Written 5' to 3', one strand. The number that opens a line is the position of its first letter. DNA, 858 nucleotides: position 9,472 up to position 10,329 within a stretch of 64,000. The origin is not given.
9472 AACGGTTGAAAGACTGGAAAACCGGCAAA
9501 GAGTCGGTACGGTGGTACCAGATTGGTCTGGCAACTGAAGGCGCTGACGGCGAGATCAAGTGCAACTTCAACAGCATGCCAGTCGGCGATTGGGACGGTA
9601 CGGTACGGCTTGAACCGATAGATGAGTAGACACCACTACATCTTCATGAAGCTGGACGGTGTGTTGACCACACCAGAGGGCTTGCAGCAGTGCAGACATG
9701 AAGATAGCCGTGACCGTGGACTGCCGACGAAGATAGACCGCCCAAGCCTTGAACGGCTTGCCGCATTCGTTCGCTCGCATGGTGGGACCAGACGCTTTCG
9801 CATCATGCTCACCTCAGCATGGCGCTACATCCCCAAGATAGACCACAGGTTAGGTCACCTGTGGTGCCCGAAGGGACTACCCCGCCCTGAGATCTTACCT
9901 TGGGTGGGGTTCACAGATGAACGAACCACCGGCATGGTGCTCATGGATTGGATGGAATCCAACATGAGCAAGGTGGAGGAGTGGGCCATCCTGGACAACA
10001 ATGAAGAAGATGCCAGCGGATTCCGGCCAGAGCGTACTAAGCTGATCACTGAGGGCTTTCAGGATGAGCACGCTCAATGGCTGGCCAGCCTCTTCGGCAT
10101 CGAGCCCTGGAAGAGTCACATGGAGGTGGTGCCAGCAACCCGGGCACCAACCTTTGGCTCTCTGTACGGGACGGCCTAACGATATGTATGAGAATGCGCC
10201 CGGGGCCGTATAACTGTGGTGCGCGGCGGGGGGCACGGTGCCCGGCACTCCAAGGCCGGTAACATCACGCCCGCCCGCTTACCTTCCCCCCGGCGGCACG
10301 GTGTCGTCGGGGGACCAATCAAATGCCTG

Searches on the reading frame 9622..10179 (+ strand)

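Call 12: search_protein_families(library=pfam, proteins=[window:9622-10179:+], max_evalue=0.001)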
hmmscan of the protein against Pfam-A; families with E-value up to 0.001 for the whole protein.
window:9622-10179:+ (185 aa): 1 family
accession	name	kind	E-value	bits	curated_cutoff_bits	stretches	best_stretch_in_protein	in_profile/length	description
PF18143.6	HAD_SAK_2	-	9.3e-07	29.7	27.5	1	6-138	1-123/139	HAD domain in Swiss Army Knife RNA repair proteins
